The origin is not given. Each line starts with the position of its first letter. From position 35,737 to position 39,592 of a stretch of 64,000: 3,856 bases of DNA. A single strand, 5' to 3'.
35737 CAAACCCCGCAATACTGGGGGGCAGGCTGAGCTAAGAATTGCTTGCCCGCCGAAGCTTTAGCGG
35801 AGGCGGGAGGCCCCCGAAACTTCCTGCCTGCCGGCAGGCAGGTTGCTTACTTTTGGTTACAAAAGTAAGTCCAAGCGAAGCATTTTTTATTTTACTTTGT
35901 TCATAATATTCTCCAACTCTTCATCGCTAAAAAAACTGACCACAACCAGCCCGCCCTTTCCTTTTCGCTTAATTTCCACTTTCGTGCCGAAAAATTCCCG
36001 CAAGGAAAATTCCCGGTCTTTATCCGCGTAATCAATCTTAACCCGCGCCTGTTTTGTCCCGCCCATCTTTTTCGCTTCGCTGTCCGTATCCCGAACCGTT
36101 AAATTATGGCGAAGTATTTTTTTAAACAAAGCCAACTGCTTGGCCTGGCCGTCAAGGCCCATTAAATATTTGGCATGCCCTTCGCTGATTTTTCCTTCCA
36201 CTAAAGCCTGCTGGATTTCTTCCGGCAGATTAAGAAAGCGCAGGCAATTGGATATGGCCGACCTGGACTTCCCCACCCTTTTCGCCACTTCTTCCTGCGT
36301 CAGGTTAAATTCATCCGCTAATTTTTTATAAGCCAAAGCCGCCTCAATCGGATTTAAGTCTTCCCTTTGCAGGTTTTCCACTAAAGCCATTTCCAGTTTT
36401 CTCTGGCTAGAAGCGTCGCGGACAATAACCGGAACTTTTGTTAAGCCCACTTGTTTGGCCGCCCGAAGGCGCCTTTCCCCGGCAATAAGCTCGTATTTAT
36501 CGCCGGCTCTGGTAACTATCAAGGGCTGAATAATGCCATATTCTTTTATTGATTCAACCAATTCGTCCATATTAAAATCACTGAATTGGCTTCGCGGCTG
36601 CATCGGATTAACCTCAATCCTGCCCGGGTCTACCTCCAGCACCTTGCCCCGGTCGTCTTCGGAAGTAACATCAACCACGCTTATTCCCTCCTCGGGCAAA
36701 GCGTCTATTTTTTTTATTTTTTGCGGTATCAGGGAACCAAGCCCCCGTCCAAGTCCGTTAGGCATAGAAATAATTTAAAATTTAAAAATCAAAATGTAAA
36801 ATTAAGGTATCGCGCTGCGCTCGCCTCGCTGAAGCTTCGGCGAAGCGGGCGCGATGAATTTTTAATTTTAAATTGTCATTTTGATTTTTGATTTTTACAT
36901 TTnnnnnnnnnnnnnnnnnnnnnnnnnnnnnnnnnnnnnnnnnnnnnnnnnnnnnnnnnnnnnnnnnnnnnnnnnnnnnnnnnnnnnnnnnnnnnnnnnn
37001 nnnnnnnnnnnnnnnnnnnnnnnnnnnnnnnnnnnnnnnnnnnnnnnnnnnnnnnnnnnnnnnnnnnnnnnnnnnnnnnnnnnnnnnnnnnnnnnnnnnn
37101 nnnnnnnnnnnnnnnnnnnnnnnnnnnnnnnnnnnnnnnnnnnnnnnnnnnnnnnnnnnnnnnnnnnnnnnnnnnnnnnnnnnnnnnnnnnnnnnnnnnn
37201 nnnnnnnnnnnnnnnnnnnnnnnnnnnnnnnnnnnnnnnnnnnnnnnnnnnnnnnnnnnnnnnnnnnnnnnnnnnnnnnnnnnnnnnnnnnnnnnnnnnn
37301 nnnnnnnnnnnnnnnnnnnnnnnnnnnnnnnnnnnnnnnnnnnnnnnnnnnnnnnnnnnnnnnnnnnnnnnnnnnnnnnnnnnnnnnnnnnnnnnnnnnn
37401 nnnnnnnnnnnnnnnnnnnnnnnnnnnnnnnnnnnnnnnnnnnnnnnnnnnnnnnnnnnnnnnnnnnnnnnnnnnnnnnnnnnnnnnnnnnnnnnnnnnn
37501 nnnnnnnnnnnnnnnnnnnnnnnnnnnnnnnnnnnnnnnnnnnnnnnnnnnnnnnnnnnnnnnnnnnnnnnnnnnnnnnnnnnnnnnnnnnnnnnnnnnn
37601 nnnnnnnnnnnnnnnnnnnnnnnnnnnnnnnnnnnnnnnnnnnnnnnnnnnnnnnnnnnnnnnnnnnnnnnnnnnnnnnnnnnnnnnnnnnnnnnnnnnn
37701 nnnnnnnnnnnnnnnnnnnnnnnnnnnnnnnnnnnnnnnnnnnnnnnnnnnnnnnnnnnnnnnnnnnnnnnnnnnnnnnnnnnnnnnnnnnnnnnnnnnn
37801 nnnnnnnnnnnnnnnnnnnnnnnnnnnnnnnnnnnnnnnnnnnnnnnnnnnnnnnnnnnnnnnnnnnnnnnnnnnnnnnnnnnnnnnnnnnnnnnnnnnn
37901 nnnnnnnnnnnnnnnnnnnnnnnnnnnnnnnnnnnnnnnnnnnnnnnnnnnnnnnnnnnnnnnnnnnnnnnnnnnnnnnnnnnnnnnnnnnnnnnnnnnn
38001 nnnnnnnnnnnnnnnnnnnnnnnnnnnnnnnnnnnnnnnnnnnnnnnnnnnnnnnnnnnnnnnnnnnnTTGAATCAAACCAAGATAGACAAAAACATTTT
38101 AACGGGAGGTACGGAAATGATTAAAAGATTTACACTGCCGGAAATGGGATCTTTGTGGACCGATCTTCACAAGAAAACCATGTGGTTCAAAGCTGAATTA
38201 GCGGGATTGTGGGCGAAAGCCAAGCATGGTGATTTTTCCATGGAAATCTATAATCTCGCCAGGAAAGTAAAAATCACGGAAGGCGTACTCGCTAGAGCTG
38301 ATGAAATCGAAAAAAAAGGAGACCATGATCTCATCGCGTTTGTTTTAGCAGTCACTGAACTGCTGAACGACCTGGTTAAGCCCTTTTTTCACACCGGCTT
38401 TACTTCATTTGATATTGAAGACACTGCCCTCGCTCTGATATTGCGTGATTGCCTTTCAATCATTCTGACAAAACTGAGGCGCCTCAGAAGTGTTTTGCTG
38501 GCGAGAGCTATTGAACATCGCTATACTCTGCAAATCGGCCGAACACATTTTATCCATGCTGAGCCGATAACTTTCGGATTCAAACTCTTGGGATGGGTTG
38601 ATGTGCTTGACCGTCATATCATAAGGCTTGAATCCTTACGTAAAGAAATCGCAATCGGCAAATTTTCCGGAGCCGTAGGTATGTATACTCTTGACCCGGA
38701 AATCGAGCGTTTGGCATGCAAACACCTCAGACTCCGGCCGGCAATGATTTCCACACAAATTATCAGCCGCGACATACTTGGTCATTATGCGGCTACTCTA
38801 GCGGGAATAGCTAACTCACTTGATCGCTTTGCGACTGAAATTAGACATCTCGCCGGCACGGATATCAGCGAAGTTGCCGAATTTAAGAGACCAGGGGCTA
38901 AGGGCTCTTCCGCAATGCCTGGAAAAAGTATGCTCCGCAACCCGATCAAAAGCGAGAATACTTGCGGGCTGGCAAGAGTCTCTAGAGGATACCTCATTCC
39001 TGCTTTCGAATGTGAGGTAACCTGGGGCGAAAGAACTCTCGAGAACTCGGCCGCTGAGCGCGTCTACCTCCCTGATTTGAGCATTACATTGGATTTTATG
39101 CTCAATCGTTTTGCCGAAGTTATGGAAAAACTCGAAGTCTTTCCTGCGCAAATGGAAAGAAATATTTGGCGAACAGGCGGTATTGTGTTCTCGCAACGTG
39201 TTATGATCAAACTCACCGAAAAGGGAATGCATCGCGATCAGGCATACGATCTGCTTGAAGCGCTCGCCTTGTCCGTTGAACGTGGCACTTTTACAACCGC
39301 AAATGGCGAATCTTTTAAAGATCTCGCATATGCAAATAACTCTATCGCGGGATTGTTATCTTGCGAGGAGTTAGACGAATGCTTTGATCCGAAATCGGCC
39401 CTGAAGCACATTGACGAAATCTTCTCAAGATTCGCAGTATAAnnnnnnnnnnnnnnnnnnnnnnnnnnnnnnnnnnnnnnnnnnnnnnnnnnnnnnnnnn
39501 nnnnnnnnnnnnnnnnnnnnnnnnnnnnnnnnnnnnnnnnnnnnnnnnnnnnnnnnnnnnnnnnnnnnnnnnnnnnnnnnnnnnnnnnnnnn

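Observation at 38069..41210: A plus-strand, high-GC purB / purE-like / purC block immediately downstream of tRNA-Leu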

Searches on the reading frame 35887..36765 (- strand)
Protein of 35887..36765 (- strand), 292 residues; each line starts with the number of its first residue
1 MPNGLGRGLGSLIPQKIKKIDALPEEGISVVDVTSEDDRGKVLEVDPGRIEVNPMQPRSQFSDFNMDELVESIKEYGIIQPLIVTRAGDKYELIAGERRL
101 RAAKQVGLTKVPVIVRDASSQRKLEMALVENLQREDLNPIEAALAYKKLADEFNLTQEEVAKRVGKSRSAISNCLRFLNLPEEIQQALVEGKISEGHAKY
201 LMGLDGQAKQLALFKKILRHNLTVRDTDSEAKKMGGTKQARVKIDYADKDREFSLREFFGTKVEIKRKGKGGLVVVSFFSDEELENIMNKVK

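Call 4: search_protein_families(library=pfam, proteins=[window:35887-36765:-])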
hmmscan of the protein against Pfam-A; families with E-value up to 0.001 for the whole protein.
window:35887-36765:- (292 aa): 5 families
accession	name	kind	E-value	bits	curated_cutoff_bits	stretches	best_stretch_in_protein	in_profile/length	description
PF17762.8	HTH_ParB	-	1.1e-37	128.7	22.6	1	135-234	1-100/102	ParB HTH domain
PF02195.25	ParB_N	-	1.3e-29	102.6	26.3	1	42-133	3-95/95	ParB N-terminal domain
PF23552.2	ParB_C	-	6.9e-07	29.1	23.8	1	252-291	9-49/50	ParB dimerisation domain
PF01381.28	HTH_3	-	1.8e-05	25.1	23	1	147-173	2-28/55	Helix-turn-helix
PF23433.1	DUF7119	-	0.00037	20.8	30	1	168-237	61-129/141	Family of unknown function (DUF7119)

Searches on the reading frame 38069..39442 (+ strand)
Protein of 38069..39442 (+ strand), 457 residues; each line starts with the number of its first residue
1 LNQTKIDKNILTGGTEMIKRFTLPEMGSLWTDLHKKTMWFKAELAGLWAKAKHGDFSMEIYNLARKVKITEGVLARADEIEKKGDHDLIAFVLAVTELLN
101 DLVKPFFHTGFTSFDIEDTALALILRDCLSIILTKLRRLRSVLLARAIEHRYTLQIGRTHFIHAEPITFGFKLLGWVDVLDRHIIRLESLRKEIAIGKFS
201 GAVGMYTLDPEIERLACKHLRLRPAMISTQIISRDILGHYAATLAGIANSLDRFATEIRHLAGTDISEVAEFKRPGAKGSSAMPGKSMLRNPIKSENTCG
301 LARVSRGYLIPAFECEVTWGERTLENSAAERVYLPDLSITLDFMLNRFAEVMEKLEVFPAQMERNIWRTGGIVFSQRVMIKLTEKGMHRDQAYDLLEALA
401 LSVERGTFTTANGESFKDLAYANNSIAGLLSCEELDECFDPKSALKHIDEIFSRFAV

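Call 4: search_protein_families(library=pfam, proteins=[window:38069-39442:+])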
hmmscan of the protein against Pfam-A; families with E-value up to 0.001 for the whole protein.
window:38069-39442:+ (457 aa): 2 families
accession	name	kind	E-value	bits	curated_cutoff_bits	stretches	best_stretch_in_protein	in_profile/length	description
PF00206.25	Lyase_1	-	4.8e-40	138.3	27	1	72-303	64-308/312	Lyase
PF10397.14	ADSL_C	-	2.1e-17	63.6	32.7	1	371-455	1-79/79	Adenylosuccinate lyase C-terminus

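Call 5: search_protein_families(library=ncbifam, proteins=[window:38069-39442:+])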
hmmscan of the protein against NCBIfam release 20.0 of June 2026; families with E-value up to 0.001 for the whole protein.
window:38069-39442:+ (457 aa): 17 families
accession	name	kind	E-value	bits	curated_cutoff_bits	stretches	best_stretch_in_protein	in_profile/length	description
TIGR00928.1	purB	equivalog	1.9e-118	396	326.2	1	17-455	1-435/436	adenylosuccinate lyase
NF052536.2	CoM_syn_XcbD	exception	1.2e-55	189.1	600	1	22-452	15-439/443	3-sulfopropionylcysteine synthase XcbD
NF006500.1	PRK08937.2-4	subfamily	1.3e-54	185.7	626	1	23-446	16-433/448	adenylosuccinate lyase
NF006554.0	PRK09053.1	equivalog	1.5e-44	152.5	595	1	104-443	100-432/453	3-carboxy-cis,cis-muconate cycloisomerase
TIGR02426.1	protocat_pcaB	equivalog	3.8e-35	121.4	355.75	1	21-354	6-337/338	3-carboxy-cis,cis-muconate cycloisomerase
NF052556.1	NtrsucLyaStm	equivalog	2.8e-28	99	650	1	105-442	110-450/466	nitrosuccinate lyase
NF004631.0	PRK05975.1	equivalog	7.5e-20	71.2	371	1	75-308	67-298/352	3-carboxy-cis,cis-muconate cycloisomerase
NF006764.0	PRK09285.1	equivalog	1.5e-19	69.7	446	1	71-386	76-397/456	adenylosuccinate lyase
TIGR00838.1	argH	equivalog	2.6e-14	53.1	279.5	1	94-286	88-281/455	argininosuccinate lyase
TIGR00979.1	fumC_II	equivalog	9.6e-12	44.4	664.75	1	132-297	157-329/458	class II fumarate hydratase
NF002563.0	PRK02186.1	subfamily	1.2e-10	40.3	625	1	107-309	510-710/890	argininosuccinate lyase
NF008964.0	PRK12308.1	equivalog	2.2e-09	36.2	657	1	72-209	68-208/624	argininosuccinate lyase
NF008909.0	PRK12273.1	subfamily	2.9e-09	36.3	510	1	118-295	148-332/474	aspartate ammonia-lyase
NF009089.0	PRK12425.1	equivalog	4.1e-08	32.5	840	1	130-298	156-331/464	class II fumarate hydratase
TIGR00839.1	aspA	equivalog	6.6e-08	31.9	681.2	1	115-287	140-322/468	aspartate ammonia-lyase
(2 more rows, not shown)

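Call 30: find_homologous_proteins(query=window:38117-39442:+)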
Query window:38117-39442:+ (441 aa): 7725 proteins with E <= 0.001 among 8000 candidates; the best 120 are listed.
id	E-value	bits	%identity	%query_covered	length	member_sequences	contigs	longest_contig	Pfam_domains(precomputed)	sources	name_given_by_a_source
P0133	9.5e-293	989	100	100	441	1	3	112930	PF10397.15,PF00206.26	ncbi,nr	ncbi:MAG: adenylosuccinate lyase [Patescibacteria group bacterium]|nr:adenylosuccinate lyase [Patesc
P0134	8.1e-247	837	83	100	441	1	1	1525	PF10397.15,PF00206.26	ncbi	-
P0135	2.8e-225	766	77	100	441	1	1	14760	PF10397.15,PF00206.26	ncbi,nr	ncbi:MAG: adenylosuccinate lyase [Patescibacteria group bacterium]|nr:adenylosuccinate lyase [Patesc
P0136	6.4e-215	732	73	100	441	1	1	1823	PF10397.15,PF00206.26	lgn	-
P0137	2.2e-213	727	71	100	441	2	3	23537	PF10397.15,PF00206.26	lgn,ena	-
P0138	2.2e-213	727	72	100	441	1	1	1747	PF10397.15,PF00206.26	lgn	-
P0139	1.4e-212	725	72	100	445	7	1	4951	PF10397.15,PF00206.26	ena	-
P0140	1.4e-212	724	71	100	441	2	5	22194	PF10397.15,PF00206.26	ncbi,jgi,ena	-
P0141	1.0e-211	722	71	100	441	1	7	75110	PF10397.15,PF00206.26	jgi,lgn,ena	-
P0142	1.1e-211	722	71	100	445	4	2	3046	PF10397.15,PF00206.26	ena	-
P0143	2.0e-210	717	71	100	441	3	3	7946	PF10397.15,PF00206.26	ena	-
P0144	2.0e-210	717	70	100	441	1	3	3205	PF10397.15,PF00206.26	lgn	-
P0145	7.6e-210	715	71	100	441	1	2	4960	PF10397.15,PF00206.26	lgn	-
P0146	1.2e-209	715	70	100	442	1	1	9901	PF10397.15,PF00206.26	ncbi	-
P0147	1.8e-209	714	70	100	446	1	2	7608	PF10397.15,PF00206.26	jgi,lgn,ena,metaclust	metaclust:\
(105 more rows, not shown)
